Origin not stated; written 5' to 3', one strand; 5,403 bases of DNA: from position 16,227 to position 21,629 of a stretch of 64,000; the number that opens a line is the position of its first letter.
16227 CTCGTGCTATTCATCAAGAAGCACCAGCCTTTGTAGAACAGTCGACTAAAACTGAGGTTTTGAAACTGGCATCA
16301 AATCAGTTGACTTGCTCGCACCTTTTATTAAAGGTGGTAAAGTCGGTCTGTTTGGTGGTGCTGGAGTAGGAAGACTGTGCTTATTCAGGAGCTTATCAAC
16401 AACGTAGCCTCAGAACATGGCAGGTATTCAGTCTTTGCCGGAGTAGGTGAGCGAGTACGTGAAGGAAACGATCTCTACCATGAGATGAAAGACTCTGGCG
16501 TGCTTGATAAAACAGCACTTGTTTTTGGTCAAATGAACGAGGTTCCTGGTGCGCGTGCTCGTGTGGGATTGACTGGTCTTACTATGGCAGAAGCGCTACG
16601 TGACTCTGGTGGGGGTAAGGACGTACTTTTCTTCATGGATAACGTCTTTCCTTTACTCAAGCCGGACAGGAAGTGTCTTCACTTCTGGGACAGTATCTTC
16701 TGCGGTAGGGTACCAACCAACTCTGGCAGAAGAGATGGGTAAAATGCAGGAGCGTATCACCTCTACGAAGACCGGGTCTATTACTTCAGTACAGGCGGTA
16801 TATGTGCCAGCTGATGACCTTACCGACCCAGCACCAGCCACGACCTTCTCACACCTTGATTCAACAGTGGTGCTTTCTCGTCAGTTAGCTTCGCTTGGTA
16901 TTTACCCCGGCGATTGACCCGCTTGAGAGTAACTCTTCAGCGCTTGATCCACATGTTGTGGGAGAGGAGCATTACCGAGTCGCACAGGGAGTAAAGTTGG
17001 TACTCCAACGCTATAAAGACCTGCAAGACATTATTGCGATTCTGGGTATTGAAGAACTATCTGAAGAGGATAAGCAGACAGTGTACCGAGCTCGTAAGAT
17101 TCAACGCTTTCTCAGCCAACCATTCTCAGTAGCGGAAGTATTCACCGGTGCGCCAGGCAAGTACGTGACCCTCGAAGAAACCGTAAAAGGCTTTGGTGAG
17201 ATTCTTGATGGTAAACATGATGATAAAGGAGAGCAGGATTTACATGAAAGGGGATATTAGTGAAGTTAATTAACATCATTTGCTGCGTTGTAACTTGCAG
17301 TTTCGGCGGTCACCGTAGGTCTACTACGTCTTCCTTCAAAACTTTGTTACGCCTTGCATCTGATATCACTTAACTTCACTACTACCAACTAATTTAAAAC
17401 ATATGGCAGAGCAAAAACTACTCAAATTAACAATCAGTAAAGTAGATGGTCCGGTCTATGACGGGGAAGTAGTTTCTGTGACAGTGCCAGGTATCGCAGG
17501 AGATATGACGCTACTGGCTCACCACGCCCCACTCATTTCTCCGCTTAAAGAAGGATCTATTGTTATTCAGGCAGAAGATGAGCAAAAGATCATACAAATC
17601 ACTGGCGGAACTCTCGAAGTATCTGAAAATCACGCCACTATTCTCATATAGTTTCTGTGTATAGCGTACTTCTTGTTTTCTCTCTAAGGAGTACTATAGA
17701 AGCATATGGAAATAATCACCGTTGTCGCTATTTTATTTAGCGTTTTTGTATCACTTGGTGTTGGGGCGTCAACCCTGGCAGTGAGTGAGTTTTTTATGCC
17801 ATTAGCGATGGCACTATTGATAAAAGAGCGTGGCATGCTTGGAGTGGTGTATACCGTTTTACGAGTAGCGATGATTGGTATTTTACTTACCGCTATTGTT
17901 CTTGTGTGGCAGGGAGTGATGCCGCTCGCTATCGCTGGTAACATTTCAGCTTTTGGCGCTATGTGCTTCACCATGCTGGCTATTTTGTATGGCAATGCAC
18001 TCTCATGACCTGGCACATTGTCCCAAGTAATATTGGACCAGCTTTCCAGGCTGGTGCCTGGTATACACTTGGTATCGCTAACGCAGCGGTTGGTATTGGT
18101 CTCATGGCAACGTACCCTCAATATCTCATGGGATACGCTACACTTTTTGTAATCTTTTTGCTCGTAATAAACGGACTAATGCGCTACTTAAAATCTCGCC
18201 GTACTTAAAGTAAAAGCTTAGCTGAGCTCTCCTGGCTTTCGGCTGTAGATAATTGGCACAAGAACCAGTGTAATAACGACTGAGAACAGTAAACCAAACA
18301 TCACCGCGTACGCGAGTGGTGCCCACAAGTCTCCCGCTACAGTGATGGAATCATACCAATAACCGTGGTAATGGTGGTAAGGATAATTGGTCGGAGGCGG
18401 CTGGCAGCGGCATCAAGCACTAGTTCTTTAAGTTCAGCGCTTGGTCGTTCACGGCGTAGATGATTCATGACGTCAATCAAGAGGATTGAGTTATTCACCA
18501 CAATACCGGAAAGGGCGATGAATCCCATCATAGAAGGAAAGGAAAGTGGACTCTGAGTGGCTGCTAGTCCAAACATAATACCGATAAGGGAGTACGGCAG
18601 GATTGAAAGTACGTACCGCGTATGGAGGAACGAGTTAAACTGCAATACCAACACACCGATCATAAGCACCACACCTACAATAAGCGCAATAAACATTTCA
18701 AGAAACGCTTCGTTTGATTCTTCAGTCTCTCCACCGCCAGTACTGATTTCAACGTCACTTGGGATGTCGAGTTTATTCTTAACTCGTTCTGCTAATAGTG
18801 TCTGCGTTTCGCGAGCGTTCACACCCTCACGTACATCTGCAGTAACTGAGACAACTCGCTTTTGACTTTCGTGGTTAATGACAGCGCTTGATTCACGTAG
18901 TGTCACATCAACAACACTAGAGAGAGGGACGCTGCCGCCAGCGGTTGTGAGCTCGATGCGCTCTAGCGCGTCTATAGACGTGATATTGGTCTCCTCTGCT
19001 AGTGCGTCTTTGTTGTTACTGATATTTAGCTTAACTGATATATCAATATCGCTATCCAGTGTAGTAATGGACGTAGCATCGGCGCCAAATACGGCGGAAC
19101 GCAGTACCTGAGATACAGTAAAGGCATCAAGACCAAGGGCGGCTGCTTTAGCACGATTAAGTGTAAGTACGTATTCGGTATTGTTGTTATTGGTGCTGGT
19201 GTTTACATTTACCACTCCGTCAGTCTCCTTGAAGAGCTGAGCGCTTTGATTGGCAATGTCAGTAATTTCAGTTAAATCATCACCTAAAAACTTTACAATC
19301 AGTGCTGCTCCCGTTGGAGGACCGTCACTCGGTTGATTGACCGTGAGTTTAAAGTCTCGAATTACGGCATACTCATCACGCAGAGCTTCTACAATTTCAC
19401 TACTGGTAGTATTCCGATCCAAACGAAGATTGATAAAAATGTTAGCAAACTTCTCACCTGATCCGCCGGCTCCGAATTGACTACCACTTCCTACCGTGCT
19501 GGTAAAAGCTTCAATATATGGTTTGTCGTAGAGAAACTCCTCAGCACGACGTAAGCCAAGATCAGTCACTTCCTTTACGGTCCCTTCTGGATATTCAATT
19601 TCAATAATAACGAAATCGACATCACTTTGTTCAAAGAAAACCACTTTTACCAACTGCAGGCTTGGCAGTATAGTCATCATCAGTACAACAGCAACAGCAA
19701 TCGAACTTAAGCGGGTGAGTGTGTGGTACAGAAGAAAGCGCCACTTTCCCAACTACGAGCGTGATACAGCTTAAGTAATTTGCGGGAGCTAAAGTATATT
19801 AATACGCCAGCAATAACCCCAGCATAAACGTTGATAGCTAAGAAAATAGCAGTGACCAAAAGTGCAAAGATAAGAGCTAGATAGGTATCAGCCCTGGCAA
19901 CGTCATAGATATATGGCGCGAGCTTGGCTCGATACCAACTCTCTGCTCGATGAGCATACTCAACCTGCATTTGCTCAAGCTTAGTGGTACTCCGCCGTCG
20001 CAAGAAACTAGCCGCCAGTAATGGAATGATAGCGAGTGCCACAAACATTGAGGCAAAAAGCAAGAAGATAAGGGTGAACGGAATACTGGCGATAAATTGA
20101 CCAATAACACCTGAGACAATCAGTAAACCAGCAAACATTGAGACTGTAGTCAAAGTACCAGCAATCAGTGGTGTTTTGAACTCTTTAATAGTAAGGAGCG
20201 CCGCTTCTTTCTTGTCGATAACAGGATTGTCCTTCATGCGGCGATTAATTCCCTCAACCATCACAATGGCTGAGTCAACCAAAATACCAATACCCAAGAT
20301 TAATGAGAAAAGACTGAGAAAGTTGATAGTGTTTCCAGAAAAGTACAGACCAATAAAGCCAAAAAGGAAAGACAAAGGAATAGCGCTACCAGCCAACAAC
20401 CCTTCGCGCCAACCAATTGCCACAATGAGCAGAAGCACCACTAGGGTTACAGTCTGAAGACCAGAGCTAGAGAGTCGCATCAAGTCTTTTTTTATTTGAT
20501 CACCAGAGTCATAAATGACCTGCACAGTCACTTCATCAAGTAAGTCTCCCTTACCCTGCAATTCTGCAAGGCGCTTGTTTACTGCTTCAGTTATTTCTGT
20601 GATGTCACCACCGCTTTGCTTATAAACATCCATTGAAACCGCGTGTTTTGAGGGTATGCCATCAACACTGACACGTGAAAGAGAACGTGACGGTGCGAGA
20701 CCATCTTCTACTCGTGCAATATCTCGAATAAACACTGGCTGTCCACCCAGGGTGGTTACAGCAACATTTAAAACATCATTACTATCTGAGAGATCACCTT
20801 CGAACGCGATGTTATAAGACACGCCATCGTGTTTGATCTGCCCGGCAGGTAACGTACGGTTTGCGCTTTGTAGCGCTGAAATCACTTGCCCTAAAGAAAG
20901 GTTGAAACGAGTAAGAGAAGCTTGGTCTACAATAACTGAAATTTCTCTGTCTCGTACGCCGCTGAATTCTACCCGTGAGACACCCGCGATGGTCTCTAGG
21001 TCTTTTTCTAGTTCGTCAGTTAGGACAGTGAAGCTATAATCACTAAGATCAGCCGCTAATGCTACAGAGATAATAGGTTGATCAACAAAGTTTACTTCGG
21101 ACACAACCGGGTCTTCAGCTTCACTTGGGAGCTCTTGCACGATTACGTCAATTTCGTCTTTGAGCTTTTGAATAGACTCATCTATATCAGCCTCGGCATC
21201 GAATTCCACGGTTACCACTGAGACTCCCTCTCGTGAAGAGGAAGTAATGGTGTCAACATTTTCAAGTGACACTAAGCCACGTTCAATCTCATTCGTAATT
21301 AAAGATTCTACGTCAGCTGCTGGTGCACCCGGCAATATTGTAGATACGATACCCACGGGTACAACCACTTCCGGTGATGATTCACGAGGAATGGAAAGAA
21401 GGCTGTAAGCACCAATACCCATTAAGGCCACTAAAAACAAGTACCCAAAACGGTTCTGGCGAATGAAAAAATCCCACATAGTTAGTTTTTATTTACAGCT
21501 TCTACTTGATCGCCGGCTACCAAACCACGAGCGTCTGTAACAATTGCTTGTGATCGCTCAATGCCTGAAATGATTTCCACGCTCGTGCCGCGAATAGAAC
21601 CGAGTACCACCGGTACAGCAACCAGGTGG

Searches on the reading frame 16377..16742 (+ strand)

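Call 30: search_protein_families(library=pfam, proteins=[window:16377-16742:+], max_evalue=0.001)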
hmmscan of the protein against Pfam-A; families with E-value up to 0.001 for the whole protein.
window:16377-16742:+ (121 aa): 1 family
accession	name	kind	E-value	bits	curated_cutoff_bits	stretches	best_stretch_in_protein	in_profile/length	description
PF00006.31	ATP-synt_ab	-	2.1e-19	70.4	29.5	1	4-92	32-116/213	ATP synthase alpha/beta family, nucleotide-binding domain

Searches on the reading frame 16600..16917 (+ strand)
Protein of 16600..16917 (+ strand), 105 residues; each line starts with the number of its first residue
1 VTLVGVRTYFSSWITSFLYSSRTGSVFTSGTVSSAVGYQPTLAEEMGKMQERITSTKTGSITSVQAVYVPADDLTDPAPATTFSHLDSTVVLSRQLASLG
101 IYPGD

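Call 30: search_protein_families(library=pfam, proteins=[window:16600-16917:+], max_evalue=0.001)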
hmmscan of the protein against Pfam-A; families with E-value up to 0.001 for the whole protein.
window:16600-16917:+ (105 aa): 1 family
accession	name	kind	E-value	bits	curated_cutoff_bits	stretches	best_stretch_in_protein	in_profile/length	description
PF00006.31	ATP-synt_ab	-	1.6e-20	74.1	29.5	1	29-103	128-204/213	ATP synthase alpha/beta family, nucleotide-binding domain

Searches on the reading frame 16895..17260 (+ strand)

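Call 30: search_protein_families(library=pfam, proteins=[window:16895-17260:+], max_evalue=0.001)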
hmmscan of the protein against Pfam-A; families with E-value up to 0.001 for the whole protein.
window:16895-17260:+ (121 aa): 1 family
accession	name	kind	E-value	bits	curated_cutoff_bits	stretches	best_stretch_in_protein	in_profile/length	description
PF22919.1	ATP-synt_VA_C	-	1.4e-17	64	24.7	1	19-99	5-87/101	C-terminal domain of V and A type ATP synthase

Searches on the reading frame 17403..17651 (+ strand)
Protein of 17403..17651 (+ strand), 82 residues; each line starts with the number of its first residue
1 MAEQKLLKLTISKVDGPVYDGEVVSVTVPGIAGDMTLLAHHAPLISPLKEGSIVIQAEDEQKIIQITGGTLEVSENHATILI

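Call 25: find_encoding_contigs(protein=window:17403-17651:+, flank=10000, max_places=10)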
Protein window:17403-17651:+ (82 aa): 2 contigs read that carry it; 2 places shown.
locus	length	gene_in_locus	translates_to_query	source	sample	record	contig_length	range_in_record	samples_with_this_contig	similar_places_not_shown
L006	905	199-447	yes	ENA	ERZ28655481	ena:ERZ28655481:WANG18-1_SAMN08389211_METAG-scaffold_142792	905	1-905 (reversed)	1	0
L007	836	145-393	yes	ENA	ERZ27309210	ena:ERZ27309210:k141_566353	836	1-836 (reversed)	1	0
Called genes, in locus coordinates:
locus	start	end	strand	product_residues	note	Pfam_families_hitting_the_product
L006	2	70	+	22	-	?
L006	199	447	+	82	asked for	PF02823:ATP-synt_DE_N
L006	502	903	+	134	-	?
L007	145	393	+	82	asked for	PF02823:ATP-synt_DE_N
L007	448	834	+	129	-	?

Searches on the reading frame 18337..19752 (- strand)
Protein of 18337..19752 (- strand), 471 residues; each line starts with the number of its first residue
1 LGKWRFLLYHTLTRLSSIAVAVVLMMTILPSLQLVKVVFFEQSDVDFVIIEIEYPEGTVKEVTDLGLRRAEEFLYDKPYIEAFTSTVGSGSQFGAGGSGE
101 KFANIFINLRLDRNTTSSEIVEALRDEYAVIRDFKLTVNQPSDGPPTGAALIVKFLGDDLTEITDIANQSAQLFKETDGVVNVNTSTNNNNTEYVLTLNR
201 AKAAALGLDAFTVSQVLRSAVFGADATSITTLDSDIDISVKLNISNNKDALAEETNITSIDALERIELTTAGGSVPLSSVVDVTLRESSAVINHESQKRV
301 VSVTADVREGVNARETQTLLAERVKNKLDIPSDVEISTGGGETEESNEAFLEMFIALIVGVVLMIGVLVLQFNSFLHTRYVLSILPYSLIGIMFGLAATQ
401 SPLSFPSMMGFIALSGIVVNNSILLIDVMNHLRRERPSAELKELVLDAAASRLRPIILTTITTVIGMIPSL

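Call 30: search_protein_families(library=pfam, proteins=[window:18337-19752:-], max_evalue=0.001)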
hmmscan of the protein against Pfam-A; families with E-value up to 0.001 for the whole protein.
window:18337-19752:- (471 aa): 2 families
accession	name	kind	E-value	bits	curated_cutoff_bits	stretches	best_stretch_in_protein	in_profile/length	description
PF00873.25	ACR_tran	-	6e-63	213.4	28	1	6-469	522-979/1021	AcrB/AcrD/AcrF family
PF02355.23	SecD_SecF_C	-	5.4e-06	26.4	20.5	1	346-465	26-144/189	Protein export membrane protein SecD/SecF, C-terminal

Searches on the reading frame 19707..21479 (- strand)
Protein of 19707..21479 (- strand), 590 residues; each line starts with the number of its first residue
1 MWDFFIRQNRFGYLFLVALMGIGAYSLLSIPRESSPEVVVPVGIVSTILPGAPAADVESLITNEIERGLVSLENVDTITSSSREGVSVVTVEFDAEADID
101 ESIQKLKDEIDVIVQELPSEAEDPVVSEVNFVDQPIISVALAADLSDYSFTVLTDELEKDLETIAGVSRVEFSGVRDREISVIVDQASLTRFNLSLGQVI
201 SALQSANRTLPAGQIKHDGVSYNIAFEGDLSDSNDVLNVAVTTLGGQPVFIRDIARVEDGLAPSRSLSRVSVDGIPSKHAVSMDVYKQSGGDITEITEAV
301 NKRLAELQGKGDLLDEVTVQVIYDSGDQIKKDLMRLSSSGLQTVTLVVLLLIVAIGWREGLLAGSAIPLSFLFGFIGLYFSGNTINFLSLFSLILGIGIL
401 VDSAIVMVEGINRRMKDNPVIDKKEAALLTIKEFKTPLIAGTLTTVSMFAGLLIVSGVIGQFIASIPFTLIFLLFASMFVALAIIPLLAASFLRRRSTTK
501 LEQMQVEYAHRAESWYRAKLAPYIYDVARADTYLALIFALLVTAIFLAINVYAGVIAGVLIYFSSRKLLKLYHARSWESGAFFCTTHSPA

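Call 30: search_protein_families(library=pfam, proteins=[window:19707-21479:-], max_evalue=0.001)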
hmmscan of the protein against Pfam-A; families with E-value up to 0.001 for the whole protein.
window:19707-21479:- (590 aa): 1 family
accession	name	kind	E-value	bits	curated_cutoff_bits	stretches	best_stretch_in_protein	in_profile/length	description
PF00873.25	ACR_tran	-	3e-104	350.1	28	1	1-550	1-547/1021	AcrB/AcrD/AcrF family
